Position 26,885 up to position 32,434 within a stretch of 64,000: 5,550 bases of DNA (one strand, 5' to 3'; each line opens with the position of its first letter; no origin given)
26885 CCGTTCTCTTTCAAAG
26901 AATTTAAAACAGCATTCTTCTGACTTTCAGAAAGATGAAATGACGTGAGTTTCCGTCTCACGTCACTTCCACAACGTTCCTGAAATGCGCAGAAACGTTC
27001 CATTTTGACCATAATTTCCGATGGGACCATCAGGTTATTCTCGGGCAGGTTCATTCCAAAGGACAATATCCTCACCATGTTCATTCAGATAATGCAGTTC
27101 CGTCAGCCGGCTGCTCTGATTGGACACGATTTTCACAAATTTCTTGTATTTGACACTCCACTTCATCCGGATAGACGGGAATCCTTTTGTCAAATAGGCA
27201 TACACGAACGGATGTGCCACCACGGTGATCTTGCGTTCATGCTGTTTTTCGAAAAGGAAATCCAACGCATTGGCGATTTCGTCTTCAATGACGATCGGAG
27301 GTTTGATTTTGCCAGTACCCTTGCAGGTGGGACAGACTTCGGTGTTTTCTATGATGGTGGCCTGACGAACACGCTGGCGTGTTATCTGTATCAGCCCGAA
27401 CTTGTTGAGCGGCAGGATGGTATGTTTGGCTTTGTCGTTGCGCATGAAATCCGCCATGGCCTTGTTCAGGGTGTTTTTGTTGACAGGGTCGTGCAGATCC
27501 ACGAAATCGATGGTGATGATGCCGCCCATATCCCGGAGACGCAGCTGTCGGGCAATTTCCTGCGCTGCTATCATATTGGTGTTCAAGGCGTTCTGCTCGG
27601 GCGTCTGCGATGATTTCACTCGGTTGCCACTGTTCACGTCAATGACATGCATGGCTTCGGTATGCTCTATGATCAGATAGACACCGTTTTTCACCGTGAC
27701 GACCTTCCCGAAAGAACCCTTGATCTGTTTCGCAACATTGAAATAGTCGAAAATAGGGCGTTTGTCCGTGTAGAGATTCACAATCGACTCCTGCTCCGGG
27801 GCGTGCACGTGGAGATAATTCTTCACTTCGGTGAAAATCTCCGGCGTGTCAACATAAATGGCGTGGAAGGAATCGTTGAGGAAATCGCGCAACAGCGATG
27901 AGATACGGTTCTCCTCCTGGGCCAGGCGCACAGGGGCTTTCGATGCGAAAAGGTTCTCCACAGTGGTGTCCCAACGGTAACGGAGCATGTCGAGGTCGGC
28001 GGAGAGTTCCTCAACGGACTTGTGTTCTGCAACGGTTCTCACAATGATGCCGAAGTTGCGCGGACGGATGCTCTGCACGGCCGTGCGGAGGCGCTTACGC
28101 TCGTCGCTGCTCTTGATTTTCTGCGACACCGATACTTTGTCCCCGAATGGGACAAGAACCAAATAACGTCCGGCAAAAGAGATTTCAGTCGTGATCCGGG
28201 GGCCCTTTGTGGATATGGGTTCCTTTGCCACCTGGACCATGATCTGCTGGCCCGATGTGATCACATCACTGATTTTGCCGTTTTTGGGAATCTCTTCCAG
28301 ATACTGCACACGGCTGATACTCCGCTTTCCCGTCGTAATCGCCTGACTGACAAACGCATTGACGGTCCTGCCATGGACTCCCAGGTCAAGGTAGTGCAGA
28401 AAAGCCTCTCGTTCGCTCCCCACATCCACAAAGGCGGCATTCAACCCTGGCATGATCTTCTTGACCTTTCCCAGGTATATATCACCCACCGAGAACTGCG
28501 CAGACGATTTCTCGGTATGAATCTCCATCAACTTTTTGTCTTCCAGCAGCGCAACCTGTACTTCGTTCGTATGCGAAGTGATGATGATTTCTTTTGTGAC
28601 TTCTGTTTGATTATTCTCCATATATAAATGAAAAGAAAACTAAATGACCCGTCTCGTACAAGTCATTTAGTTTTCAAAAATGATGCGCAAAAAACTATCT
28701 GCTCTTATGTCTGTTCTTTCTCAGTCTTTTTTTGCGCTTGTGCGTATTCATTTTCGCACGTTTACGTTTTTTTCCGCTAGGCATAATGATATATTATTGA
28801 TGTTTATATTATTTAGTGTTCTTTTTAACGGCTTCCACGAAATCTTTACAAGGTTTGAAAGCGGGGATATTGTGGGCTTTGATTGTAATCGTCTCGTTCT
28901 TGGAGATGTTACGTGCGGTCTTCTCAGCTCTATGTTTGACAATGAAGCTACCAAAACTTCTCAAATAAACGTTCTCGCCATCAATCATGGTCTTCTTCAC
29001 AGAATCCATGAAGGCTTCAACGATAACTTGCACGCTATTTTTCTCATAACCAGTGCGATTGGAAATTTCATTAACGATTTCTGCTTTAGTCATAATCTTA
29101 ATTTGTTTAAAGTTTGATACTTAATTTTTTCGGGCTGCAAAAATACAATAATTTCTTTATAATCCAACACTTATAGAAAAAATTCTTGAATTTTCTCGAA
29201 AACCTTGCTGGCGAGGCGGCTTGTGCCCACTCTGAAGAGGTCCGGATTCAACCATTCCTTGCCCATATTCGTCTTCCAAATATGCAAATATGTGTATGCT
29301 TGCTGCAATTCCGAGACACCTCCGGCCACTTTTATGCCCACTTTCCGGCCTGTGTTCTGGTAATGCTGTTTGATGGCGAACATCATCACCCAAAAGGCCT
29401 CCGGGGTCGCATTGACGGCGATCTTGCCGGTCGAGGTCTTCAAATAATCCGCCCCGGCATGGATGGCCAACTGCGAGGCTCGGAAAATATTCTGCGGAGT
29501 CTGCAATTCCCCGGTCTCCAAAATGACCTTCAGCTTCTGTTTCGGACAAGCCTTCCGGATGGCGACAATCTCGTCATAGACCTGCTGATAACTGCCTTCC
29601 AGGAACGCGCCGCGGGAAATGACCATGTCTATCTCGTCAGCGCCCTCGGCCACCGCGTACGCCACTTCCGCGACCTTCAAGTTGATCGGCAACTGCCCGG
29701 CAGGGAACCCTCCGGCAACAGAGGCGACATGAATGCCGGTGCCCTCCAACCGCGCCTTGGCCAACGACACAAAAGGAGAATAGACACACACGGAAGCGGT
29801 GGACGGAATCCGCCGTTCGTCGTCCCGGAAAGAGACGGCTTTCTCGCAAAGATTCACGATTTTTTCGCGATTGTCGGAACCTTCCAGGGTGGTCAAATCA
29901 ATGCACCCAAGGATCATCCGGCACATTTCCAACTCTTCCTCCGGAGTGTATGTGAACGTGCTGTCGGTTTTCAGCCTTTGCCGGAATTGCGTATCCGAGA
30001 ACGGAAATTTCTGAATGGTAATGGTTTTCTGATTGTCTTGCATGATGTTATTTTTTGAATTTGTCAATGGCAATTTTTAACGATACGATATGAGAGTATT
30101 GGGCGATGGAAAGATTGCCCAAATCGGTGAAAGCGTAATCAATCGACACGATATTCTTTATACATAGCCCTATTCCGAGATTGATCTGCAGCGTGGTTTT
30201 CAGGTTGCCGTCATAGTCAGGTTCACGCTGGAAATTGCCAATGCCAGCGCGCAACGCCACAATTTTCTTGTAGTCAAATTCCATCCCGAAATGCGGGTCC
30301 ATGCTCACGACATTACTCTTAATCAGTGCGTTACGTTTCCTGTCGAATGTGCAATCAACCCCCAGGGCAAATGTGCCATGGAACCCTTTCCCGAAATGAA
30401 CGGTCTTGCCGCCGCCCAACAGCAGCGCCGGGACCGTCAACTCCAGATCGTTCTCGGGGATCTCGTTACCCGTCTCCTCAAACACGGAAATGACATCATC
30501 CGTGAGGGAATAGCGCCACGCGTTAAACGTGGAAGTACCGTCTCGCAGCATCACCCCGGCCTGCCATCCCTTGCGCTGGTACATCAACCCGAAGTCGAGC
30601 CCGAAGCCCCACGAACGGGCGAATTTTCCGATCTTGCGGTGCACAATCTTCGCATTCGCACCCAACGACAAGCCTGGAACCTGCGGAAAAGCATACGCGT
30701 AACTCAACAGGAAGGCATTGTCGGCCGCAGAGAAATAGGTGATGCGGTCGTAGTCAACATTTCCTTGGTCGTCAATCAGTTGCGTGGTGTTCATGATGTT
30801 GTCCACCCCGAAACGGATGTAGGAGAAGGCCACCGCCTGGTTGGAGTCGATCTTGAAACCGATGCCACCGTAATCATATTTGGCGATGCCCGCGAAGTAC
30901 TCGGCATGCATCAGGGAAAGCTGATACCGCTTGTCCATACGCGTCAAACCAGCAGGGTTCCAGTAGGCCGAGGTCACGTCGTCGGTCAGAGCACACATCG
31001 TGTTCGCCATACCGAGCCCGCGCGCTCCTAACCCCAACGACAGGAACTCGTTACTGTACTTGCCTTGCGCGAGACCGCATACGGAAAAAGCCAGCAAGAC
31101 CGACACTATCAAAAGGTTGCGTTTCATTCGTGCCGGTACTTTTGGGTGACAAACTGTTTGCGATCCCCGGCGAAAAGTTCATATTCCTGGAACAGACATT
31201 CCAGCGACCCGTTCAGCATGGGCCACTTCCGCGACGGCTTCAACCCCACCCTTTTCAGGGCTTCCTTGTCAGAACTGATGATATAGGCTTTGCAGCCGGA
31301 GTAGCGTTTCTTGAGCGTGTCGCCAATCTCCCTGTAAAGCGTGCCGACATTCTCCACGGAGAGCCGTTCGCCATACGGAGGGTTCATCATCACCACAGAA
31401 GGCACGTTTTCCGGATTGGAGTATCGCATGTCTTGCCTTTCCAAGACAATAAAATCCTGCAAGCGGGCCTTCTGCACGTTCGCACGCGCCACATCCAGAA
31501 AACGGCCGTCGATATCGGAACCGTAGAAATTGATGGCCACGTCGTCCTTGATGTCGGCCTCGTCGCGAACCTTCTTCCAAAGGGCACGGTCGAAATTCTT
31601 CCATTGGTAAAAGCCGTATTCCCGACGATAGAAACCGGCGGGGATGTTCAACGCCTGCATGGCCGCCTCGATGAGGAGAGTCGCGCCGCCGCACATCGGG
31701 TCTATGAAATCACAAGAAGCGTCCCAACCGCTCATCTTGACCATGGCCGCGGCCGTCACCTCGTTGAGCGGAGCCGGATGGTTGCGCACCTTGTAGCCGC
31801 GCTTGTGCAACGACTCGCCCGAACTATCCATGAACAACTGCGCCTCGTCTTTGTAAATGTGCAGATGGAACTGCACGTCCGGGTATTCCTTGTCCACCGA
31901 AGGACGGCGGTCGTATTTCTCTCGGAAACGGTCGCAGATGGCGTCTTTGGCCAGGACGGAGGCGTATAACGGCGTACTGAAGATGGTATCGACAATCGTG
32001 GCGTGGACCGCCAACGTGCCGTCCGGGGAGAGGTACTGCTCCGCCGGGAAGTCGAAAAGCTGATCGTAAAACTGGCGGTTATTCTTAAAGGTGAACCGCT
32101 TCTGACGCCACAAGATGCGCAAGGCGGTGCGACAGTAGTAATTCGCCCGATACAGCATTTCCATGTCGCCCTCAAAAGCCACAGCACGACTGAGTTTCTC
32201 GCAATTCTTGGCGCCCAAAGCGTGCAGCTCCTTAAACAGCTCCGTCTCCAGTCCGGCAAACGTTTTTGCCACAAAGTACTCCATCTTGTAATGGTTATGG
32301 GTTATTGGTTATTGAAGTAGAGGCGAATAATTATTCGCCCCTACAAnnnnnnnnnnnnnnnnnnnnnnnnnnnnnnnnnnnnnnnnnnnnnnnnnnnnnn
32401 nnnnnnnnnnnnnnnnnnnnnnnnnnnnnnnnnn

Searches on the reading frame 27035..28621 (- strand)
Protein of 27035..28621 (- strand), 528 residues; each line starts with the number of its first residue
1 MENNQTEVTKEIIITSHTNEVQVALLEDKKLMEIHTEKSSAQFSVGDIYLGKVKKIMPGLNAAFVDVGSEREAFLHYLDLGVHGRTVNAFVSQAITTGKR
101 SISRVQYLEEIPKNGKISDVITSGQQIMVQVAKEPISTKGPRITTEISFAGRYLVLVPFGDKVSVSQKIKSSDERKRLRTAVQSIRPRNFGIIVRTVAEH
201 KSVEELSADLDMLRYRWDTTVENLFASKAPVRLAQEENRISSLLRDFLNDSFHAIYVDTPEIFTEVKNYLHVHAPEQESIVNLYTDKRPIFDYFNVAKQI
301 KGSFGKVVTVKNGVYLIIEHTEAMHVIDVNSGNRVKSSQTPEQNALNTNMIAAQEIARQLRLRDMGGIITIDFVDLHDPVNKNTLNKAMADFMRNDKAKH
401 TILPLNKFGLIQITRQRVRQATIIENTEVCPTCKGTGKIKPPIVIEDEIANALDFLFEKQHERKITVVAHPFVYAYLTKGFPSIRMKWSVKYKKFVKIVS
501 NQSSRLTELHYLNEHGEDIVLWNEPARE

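Call 73: search_protein_families(library=pfam, proteins=[window:27035-28621:-], max_evalue=0.0001)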
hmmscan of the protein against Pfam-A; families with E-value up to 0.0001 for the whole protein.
window:27035-28621:- (528 aa): 1 family
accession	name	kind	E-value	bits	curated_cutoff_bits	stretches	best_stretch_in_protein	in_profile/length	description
PF10150.14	RNase_E_G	-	2e-93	313.2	25.5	1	148-418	1-270/270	Ribonuclease E/G family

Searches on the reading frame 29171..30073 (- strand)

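Call 73: search_protein_families(library=pfam, proteins=[window:29171-30073:-], max_evalue=0.0001)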
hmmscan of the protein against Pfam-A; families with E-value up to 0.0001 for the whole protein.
window:29171-30073:- (300 aa): 1 family
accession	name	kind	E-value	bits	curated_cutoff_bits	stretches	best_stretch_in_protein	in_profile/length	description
PF01791.15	DeoC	-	4.9e-23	82.4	23.8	1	57-256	5-204/229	DeoC/LacD family aldolase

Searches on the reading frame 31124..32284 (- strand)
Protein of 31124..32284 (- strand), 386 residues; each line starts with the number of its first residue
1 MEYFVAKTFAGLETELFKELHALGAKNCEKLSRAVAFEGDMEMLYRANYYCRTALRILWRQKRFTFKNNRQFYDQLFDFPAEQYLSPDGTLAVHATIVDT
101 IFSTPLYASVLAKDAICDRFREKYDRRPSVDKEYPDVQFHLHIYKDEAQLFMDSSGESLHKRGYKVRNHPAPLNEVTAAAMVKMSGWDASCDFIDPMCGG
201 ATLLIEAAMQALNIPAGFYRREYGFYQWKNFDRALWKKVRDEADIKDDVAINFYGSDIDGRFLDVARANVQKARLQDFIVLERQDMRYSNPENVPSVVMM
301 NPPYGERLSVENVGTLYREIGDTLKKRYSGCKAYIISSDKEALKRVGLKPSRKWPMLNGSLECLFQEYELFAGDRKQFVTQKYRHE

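Call 73: search_protein_families(library=pfam, proteins=[window:31124-32284:-], max_evalue=0.0001)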
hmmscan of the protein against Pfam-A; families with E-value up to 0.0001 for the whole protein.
window:31124-32284:- (386 aa): 3 families
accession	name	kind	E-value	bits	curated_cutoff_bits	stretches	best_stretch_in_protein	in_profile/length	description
PF01170.24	UPF0020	-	7.2e-43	147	22.3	1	162-365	1-195/197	RMKL-like, methyltransferase domain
PF02926.22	THUMP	-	5.3e-15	56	20.6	1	71-153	6-84/84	THUMP domain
PF22020.1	RlmL_1st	-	6.5e-15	55.3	27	1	4-58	2-55/55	RlmL ferredoxin-like domain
